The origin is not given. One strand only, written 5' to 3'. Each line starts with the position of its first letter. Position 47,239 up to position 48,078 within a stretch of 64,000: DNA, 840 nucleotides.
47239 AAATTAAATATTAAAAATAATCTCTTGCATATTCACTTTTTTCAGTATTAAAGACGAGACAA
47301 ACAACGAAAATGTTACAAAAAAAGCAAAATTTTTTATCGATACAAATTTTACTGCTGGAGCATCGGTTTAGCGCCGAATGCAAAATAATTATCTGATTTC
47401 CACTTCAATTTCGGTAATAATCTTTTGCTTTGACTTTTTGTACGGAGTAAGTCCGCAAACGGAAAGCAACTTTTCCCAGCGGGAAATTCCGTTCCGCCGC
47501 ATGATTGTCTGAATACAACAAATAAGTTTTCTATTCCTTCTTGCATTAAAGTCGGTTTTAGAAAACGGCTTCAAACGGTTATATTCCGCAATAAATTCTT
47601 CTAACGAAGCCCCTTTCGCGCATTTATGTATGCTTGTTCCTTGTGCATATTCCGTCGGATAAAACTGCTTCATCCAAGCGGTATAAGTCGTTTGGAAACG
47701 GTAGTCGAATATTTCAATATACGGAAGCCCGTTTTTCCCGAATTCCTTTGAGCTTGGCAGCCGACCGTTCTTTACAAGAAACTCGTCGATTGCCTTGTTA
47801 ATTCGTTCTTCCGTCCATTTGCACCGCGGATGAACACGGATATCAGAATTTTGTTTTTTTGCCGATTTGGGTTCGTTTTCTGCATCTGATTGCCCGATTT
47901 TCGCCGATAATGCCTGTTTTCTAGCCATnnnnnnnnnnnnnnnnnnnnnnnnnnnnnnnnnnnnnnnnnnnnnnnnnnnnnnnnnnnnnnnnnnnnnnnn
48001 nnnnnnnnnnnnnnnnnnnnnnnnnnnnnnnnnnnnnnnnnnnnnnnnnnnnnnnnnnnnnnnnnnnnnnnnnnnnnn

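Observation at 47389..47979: The first element gene has an RBS but no promoter and sits 21 nt behind the junction, so it should be transcribed from the sigG promoter only while the element is integrated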

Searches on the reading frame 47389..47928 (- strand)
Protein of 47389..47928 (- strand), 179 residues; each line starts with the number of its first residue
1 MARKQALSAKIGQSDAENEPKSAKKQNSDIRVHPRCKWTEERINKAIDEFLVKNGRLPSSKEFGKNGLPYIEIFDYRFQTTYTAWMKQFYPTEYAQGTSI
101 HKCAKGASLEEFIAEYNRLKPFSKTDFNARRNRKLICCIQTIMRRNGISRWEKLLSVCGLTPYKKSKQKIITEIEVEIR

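Call 5: search_protein_families(library=pfam, proteins=[window:47389-47928:-], max_evalue=0.01)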
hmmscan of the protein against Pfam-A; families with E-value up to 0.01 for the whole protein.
window:47389-47928:- (179 aa): 0 families

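Call 7: search_protein_families(library=ncbifam, proteins=[window:47389-47928:-], max_evalue=0.1)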
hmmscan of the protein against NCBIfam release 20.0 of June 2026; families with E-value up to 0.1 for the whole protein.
window:47389-47928:- (179 aa): 1 family
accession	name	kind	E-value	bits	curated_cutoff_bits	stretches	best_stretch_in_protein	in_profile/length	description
NF053513.1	Gtran_IagA_BgsA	equivalog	0.0067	15.5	460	1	92-151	121-179/333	LTA glycolipid anchor biosynthesis glycosyltransferase, IagA/BgsA family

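Call 8: search_protein_families(library=phrogs, proteins=[window:47389-47928:-], max_evalue=0.1)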
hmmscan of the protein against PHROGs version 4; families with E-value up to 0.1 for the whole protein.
window:47389-47928:- (179 aa): 1 family
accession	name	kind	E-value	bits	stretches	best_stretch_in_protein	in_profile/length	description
phrog_31036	-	unknown function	0.08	14.1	0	49-90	18-60/65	-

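Call 9: find_homologous_proteins(query=window:47389-47928:-, max_evalue=0.001)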
Query window:47389-47928:- (179 aa): 1 proteins with E <= 0.001 among 26 candidates.
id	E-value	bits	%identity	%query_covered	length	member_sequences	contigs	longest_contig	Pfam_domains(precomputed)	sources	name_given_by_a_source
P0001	1.7e-116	404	100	100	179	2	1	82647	-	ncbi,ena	-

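Call 12: find_encoding_contigs(protein=P0001, flank=10000, max_places=4)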
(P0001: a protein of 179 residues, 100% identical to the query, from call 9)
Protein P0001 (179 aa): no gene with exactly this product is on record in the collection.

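Call 18: search_protein_representatives(protein=window:47389-47928:-)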
Query: 179 residues. Proteins with E-value up to 0.001 (for the whole library): 276; up to 1e-10: 68; up to 1e-30: 11. The best 150 are listed.
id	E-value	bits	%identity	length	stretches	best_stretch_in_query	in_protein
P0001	5.5e-117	403.9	100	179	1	1-179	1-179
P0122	4.2e-61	222.0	42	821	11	31-92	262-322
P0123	5.4e-43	163.0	32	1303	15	38-95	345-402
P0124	5.6e-42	159.7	35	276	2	3-178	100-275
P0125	8.3e-42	159.2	34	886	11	24-90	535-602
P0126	8.3e-36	139.6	34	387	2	5-165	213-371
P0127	2.2e-32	128.5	37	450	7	34-91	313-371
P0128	2.7e-32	128.2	36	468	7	33-95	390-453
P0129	3.6e-32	127.8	32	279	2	19-166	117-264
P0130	2.0e-31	125.4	32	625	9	29-105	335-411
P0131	2.1e-31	125.3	36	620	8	36-92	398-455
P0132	5.3e-29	117.5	34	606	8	28-102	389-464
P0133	8.9e-29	116.8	30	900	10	32-107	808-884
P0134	7.0e-28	113.8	32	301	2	3-163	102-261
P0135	5.8e-27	110.9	32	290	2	18-172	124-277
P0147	1.7e-16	76.7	34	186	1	1-178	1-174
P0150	3.7e-16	75.7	33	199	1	1-169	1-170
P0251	1.1e-07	48.1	26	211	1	18-161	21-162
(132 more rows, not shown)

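Call 20: search_protein_families(library=pfam, proteins=[P0122, P0123, P0124, P0125, P0126, P0129, P0147, P0150, P0133], max_evalue=0.01)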
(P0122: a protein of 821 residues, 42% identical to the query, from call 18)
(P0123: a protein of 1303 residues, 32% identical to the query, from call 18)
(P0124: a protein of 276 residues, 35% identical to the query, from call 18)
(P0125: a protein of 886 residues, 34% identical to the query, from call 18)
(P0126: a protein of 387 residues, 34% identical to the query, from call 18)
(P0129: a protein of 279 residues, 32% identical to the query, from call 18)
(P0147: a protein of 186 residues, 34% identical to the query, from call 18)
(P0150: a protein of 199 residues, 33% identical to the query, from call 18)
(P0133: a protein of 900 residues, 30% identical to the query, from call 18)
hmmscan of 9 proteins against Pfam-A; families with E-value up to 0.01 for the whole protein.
P0122 (821 aa): 7 families
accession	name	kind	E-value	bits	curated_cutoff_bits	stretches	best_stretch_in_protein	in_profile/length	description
PF18780.6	HNH_repeat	-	2.8e-39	133.7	26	3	206-249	1-43/54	Homing endonuclease associated repeat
PF09373.15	PMBR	-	2.5e-17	62.4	24.9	0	551-567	12-28/33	Pseudomurein-binding repeat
PF16191.10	E1_4HB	-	5.3e-14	52.4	25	0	684-702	37-55/70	Ubiquitin-activating enzyme E1 four-helix bundle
PF01726.22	LexA_DNA_bind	-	3.2e-10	40.1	23.7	0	210-246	10-46/65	LexA DNA binding domain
PF13075.11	DUF3939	-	1.8e-05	25.4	21.3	0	743-770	70-97/134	Protein of unknown function (DUF3939)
PF19269.4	Anticodon_2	-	7.9e-05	23.5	23.6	0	537-564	72-98/141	Anticodon binding domain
PF10930.13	DUF2737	-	0.0015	18.8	25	0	158-182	17-43/53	Protein of unknown function (DUF2737)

P0123 (1303 aa): 8 families
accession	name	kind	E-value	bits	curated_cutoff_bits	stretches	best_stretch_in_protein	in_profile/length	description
PF18780.6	HNH_repeat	-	1.8e-29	102.3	26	1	206-248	1-42/54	Homing endonuclease associated repeat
PF16191.10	E1_4HB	-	3.3e-19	69.1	25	0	953-966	38-51/70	Ubiquitin-activating enzyme E1 four-helix bundle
PF09373.15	PMBR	-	3.9e-19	68.2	24.9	0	1011-1026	14-29/33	Pseudomurein-binding repeat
PF13808.11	DDE_Tnp_1_assoc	-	1e-06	29.1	32.3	0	1071-1106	38-72/88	DDE_Tnp_1-associated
PF00165.29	HTH_AraC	-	0.00018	22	26.6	0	917-932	27-42/42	Bacterial regulatory helix-turn-helix proteins, AraC family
PF12833.13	HTH_18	-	0.00043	21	33.6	0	178-215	14-51/80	Helix-turn-helix domain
PF01726.22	LexA_DNA_bind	-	0.0012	19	23.7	0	562-594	10-42/65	LexA DNA binding domain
PF10982.13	DUF2789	-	0.0044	17.6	27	0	280-304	21-45/75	Protein of unknown function (DUF2789)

P0124 (276 aa): 1 family
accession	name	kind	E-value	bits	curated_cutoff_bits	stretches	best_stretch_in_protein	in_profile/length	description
PF18780.6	HNH_repeat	-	0.0025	18.5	26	0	142-159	10-27/54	Homing endonuclease associated repeat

P0125 (886 aa): 4 families
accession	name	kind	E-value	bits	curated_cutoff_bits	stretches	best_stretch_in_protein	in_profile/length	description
PF18780.6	HNH_repeat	-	8.8e-33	112.9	26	1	740-790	2-49/54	Homing endonuclease associated repeat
PF16191.10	E1_4HB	-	3.6e-12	46.5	25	0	788-832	13-53/70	Ubiquitin-activating enzyme E1 four-helix bundle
PF09373.15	PMBR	-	1.7e-05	25.1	24.9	0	626-638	18-30/33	Pseudomurein-binding repeat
PF14116.11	YyzF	-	0.00056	20.3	27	0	818-839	9-30/48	YyzF-like protein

P0126 (387 aa): 1 family
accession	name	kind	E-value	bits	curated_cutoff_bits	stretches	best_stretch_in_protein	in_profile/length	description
PF04542.20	Sigma70_r2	-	7.9e-11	42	24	1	45-94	5-54/71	Sigma-70 region 2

P0129 (279 aa): 2 families
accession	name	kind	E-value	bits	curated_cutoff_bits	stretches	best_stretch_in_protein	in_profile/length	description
PF18780.6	HNH_repeat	-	0.00037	21.2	26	0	41-75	2-35/54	Homing endonuclease associated repeat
PF00329.25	Complex1_30kDa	-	0.0013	19.7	22.5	0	76-155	22-100/124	Respiratory-chain NADH dehydrogenase, 30 Kd subunit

P0147 (186 aa): 0 families

P0150 (199 aa): 1 family
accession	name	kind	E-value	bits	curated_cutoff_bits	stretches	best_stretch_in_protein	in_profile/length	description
PF18780.6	HNH_repeat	-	0.0015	19.2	26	1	40-80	2-42/54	Homing endonuclease associated repeat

P0133 (900 aa): 6 families
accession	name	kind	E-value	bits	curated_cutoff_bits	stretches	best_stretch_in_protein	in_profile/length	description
PF18780.6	HNH_repeat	-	1.2e-17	64.4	26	0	677-714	3-39/54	Homing endonuclease associated repeat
PF16191.10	E1_4HB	-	2.5e-10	40.7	25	0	79-93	38-52/70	Ubiquitin-activating enzyme E1 four-helix bundle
PF09373.15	PMBR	-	3.6e-06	27.2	24.9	0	213-228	17-32/33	Pseudomurein-binding repeat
PF01726.22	LexA_DNA_bind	-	0.00018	21.7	23.7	0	404-420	14-30/65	LexA DNA binding domain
PF00165.29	HTH_AraC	-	0.00059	20.3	26.6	0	39-52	28-41/42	Bacterial regulatory helix-turn-helix proteins, AraC family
PF13808.11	DDE_Tnp_1_assoc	-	0.0032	17.9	32.3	0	835-856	52-73/88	DDE_Tnp_1-associated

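Call 28: find_related_loci(query=A2, collection=viral_contigs, flank=10000)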
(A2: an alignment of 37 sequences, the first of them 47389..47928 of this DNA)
Query A2 (179 aa) in viral_contigs; peptide patterns used: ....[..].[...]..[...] (x = any residue, [..] = any of these).
152 stretches matched a pattern; 2 encode a relative of the query (tblastn E <= 1e-3); 2 distinct loci.
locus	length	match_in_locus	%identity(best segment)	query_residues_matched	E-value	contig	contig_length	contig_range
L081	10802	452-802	26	1-115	9e-6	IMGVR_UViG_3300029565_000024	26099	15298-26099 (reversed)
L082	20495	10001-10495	24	1-160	2e-5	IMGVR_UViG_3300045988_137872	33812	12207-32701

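Call 31: find_homologous_proteins(query=A2, max_evalue=0.00001)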
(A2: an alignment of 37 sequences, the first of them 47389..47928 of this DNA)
Query A2 (37 sequences) (179 aa, profile of the alignment): 19 proteins with E <= 0.00001 among 2203 candidates.
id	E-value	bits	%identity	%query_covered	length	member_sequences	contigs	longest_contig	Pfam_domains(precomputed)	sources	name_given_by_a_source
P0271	2.9e-64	234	29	91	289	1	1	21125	PF04542.21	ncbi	-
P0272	6.0e-64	233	29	91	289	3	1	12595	PF04542.21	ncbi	-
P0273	1.6e-63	232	27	91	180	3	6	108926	-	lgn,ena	-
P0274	2.9e-63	231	27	91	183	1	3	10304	-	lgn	-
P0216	6.7e-63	230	30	89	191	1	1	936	-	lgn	-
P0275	1.3e-62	229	27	91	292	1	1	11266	PF04542.21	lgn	-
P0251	1.8e-57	212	27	92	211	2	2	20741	-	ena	-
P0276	1.9e-57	212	27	94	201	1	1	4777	-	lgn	-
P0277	3.2e-55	205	30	91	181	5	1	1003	-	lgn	-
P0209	3.4e-55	205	25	93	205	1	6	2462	-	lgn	-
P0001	1.4e-48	183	100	100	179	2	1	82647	-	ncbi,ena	-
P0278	5.4e-48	181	26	89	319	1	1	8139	PF04542.21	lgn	-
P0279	1.1e-47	180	29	95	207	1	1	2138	-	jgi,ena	-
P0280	1.8e-47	180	27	73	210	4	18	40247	-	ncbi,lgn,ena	-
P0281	6.2e-47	178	25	95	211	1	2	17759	-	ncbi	-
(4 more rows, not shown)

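Call 32: find_encoding_contigs(protein=P0273, flank=10000, max_places=3)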
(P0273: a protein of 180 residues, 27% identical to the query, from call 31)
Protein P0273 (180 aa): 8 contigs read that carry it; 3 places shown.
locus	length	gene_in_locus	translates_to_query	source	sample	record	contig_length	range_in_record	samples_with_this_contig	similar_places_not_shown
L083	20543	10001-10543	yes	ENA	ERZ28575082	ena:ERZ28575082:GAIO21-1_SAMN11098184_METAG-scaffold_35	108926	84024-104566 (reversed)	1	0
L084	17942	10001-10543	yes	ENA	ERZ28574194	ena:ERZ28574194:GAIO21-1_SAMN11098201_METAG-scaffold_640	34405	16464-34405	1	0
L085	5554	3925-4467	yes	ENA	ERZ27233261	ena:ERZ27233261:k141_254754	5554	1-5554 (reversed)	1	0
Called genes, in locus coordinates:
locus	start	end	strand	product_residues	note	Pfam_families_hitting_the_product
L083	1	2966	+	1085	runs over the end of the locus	PF21445:ADDB_N, PF13361:UvrD_C (faint), PF12705:PDDEXK_1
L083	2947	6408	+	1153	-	PF00580:UvrD-helicase, PF13087:AAA_12 (faint), PF13245:AAA_19, PF13361:UvrD_C, PF13538:UvrD_C_2 (faint), PF12705:PDDEXK_1 (weak)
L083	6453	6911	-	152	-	PF12844:HTH_19 (weak), PF01381:HTH_3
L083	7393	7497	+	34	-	-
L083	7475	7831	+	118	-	PF05635:23S_rRNA_IVP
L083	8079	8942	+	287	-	PF02645:DegV, PF13684:FakA-like_C (weak)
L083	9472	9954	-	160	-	PF04539:Sigma70_r3, PF08281:Sigma70_r4_2 (faint), PF04545:Sigma70_r4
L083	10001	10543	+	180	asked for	-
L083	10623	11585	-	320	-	PF00145:DNA_methylase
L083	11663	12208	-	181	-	PF09504:RE_Bsp6I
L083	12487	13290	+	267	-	PF23343:REP_ORF2-G2P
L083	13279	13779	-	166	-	-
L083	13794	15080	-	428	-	-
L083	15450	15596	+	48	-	-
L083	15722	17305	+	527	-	PF00239:Resolvase, PF07508:Recombinase, PF13408:Zn_ribbon_recom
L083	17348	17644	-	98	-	PF04542:Sigma70_r2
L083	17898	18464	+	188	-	PF04892:VanZ-LLP1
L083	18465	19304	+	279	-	PF00288:GHMP_kinases_N, PF08544:GHMP_kinases_C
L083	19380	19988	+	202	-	PF09551:Spore_II_R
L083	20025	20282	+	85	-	PF01197:Ribosomal_L31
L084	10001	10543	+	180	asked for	-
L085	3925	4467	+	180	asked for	-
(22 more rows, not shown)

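Call 33: find_encoding_contigs(protein=P0280, flank=10000, max_places=3)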
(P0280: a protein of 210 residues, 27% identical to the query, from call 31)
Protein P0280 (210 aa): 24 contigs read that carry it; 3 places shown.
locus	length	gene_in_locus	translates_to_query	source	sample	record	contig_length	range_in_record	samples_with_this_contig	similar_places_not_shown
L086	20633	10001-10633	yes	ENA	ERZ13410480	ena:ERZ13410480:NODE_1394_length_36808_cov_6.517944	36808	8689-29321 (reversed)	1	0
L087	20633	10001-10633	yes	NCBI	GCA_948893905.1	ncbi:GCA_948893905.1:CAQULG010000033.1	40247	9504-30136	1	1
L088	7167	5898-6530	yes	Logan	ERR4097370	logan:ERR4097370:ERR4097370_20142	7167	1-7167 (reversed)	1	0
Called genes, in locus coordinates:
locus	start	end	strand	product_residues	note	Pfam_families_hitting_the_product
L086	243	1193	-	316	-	PF01745:IPT, PF13238:AAA_18 (faint), PF01715:IPPT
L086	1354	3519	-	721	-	PF02518:HATPase_c, PF13589:HATPase_c_3, PF01119:DNA_mis_repair, PF08676:MutL_C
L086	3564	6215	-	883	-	PF01624:MutS_I, PF05188:MutS_II, PF05192:MutS_III, PF05190:MutS_IV, PF00488:MutS_V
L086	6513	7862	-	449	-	PF03734:YkuD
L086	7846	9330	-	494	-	PF00919:UPF0004, PF04055:Radical_SAM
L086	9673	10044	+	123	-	PF04542:Sigma70_r2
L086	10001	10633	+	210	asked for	-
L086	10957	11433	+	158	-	PF13470:PIN_3 (weak), PF01850:PIN (weak)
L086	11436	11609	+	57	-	-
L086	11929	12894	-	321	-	-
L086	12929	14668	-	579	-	PF01368:DHH, PF02272:DHHA1, PF17768:RecJ_OB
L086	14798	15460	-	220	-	-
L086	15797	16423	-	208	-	PF19419:DUF5983 (weak)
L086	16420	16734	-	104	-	-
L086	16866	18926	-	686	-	PF22745:Nlig-Ia (weak), PF01653:DNA_ligase_aden, PF03120:OB_DNA_ligase, PF00533:BRCT, PF12738:PTCB-BRCT (weak)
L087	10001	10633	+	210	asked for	-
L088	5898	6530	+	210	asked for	-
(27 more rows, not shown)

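Call 34: find_encoding_contigs(protein=P0251, flank=10000, max_places=2)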
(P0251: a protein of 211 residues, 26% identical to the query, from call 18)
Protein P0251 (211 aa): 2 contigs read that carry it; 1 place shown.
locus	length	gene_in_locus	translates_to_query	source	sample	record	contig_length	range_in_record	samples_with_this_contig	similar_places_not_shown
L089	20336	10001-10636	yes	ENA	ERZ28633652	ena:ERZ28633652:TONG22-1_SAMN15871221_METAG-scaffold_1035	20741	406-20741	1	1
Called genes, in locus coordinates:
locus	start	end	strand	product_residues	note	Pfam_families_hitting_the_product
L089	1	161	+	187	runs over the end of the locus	?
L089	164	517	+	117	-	-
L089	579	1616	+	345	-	PF01507:PAPS_reduct (weak)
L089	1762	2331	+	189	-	PF01555:N6_N4_Mtase (weak)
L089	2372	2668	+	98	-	-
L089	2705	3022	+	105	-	-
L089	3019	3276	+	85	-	-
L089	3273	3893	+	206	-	-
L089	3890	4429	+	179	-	PF21448:DNMK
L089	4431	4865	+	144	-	-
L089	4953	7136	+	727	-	PF03477:ATP-cone, PF13597:NRDD, PF01228:Gly_radical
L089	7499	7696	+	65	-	PF13353:Fer4_12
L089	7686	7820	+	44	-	-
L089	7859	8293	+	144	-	PF22769:DCD, PF00692:dUTPase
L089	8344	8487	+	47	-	-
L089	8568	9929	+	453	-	PF00239:Resolvase, PF07508:Recombinase (weak), PF13408:Zn_ribbon_recom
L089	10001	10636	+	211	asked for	-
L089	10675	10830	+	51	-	-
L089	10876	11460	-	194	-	-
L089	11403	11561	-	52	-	-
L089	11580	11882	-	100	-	PF04688:Holin_SPP1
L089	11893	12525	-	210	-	PF01510:Amidase_2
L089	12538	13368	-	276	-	PF09992:NAGPA, PF08239:SH3_3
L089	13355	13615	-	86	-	-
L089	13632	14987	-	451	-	-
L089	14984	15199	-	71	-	-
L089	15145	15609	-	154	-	-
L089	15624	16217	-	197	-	-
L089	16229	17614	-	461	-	-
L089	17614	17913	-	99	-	-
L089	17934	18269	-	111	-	-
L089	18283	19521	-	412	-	PF16467:DUF5048 (weak)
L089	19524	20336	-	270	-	?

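Call 45: predict_structure(alignment_id=A2)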
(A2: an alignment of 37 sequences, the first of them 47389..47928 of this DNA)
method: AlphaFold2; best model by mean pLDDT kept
length: 179 residues; sequences in the alignment: 37
mean_pLDDT: 81.2   pTM: 0.55
mean pLDDT of the five models: 81.2, 80.6, 79.6, 79.4, 79.0
residues with pLDDT >= 90: 100; 70-90: 31; 50-70: 32; < 50: 16
segments of 3 or more residues with pLDDT < 50: 1-4, 17-20, 22-24
pLDDT, mean of each block of 10 residues (from residue 1): 49 51 49 74 96 92 95 94 94 76 66 95 96 86 92 97 86 75
secondary structure, 60 per line:
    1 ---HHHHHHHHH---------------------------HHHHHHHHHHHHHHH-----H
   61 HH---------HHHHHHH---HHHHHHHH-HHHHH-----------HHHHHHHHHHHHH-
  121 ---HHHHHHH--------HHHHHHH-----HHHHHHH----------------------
elements in order: H4-12 H40-54 H72-78 H82-89 H91-95 H107-119 H124-130 H139-145 H151-157

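Call 48: fold_search(model_id=the predicted structure, library=pdb)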
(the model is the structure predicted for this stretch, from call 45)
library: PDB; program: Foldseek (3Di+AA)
matches with E <= 10: 27; with E <= 0.001: 0
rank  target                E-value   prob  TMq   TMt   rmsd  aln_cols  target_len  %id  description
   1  3kz9_A                2.3e+00  0.03  0.15  0.14  15.3       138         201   13  Crystal structure of the master transcriptional regulator, SmcR, in Vibrio vulnificus provides insight into its DNA re (released 2010-03-16)
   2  8w39_B                3.1e+00  0.02  0.15  0.15  15.2       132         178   14  Vibrio vulnificus SmcR bound to the inhibitor PTSP (released 2025-02-26)
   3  6wai_A                3.5e+00  0.02  0.15  0.14  15.2       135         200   14  Crystal Structure of SmcR N142D from Vibrio vulnificus (released 2020-06-17)
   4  8w39_A                3.5e+00  0.02  0.15  0.15  14.8       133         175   15  Vibrio vulnificus SmcR bound to the inhibitor PTSP (released 2025-02-26)
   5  2e21_B                3.9e+00  0.04  0.21  0.14  14.2       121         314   14  Crystal structure of TilS in a complex with AMPPNP from Aquifex aeolicus. (released 2007-11-06)
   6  6wag_A                3.9e+00  0.02  0.15  0.14  15.1       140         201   13  Crystal Structure of SmcR S76A from Vibrio Vulnificus (released 2020-06-17)
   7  6wai_C                4.7e+00  0.02  0.15  0.14  15.5       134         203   13  Crystal Structure of SmcR N142D from Vibrio vulnificus (released 2020-06-17)
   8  5x3r_B                5.0e+00  0.02  0.15  0.14  15.6       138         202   12  Crystal structure of the SmcR complexed with QStatin (released 2018-01-24)
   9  3kz9_C                5.0e+00  0.02  0.15  0.14  15.4       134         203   13  Crystal structure of the master transcriptional regulator, SmcR, in Vibrio vulnificus provides insight into its DNA re (released 2010-03-16)
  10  6eo2                  5.3e+00  0.12  0.19  0.17   4.9        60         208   15  Conformational dynamism for DNA interaction in Salmonella typhimurium RcsB response regulator. S207C crossed (released 2017-11-15)
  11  6wah_A                5.7e+00  0.02  0.15  0.14  15.2       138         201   14  Crystal Structure of SmcR L139R from Vibrio vulnificus (released 2020-06-17)
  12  6tu2_A                6.0e+00  0.02  0.17  0.11  12.7       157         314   11  Crystal structure of rat annexin A11 (released 2020-05-06)
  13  8zwn_B                6.8e+00  0.03  0.19  0.17  12.5       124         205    9  Crystal structure of DNA-binding transcriptional activator EvgA from Escherichia coli str. K-12 substr. MG1655 (released 2025-06-18)
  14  3kz9_B                6.8e+00  0.01  0.15  0.14  15.6       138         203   12  Crystal structure of the master transcriptional regulator, SmcR, in Vibrio vulnificus provides insight into its DNA re (released 2010-03-16)
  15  6waf_A                7.2e+00  0.01  0.15  0.14  16.0       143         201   13  Crystal Structure of SmcR N55I from Vibrio vulnificus (released 2020-06-17)
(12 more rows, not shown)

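Call 49: find_encoding_contigs(protein=P0271, flank=10000, max_places=2)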
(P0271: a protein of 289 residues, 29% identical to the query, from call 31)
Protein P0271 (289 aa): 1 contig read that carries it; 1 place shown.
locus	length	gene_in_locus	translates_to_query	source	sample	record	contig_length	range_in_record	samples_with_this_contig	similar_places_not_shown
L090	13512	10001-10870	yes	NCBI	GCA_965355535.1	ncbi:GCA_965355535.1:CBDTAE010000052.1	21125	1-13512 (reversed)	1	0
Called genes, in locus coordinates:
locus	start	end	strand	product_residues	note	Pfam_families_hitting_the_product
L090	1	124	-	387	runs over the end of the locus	PF04205:FMN_bind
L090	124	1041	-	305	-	PF03116:NQR2_RnfD_RnfE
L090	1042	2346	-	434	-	PF13375:RnfC_N, PF01512:Complex1_51K, PF10531:SLBB, PF13237:Fer4_10 (weak), PF12838:Fer4_7 (weak), PF13183:Fer4_8 (weak), PF13534:Fer4_17 (weak)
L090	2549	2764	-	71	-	-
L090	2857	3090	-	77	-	PF12844:HTH_19, PF13443:HTH_26 (weak), PF13560:HTH_31, PF01381:HTH_3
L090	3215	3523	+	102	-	-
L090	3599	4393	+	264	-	PF01790:LGT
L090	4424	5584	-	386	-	PF00389:2-Hacid_dh, PF02826:2-Hacid_dh_C, PF03446:NAD_binding_2 (weak), PF22629:ACT_AHAS_ss (weak)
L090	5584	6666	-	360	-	PF00266:Aminotran_5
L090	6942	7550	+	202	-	PF12833:HTH_18, PF00165:HTH_AraC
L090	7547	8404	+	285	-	PF01297:ZnuA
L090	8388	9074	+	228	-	PF02463:SMC_N (faint), PF00005:ABC_tran, PF13401:AAA_22 (weak), PF13304:AAA_21 (faint)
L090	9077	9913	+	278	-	PF00950:ABC-3, PF01032:FecCD (weak)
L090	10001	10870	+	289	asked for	PF04542:Sigma70_r2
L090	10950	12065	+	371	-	PF13651:EcoRI_methylase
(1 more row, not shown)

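Call 50: find_encoding_contigs(protein=P0275, flank=10000, max_places=2)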
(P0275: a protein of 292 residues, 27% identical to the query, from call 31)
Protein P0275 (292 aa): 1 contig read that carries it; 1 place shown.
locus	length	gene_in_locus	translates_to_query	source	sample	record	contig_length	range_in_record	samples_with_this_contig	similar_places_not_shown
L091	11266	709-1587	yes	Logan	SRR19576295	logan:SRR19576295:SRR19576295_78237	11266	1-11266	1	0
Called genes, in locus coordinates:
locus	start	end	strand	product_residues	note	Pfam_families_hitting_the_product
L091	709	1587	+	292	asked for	PF04542:Sigma70_r2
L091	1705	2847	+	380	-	PF13784:Fic_N, PF02661:Fic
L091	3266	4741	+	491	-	PF01547:SBP_bac_1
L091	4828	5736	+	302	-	PF00528:BPD_transp_1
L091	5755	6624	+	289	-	PF00528:BPD_transp_1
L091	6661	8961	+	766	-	PF03636:Glyco_hydro_65N, PF03632:Glyco_hydro_65m, PF03633:Glyco_hydro_65C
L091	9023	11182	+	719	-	PF03636:Glyco_hydro_65N, PF03632:Glyco_hydro_65m, PF03633:Glyco_hydro_65C (weak)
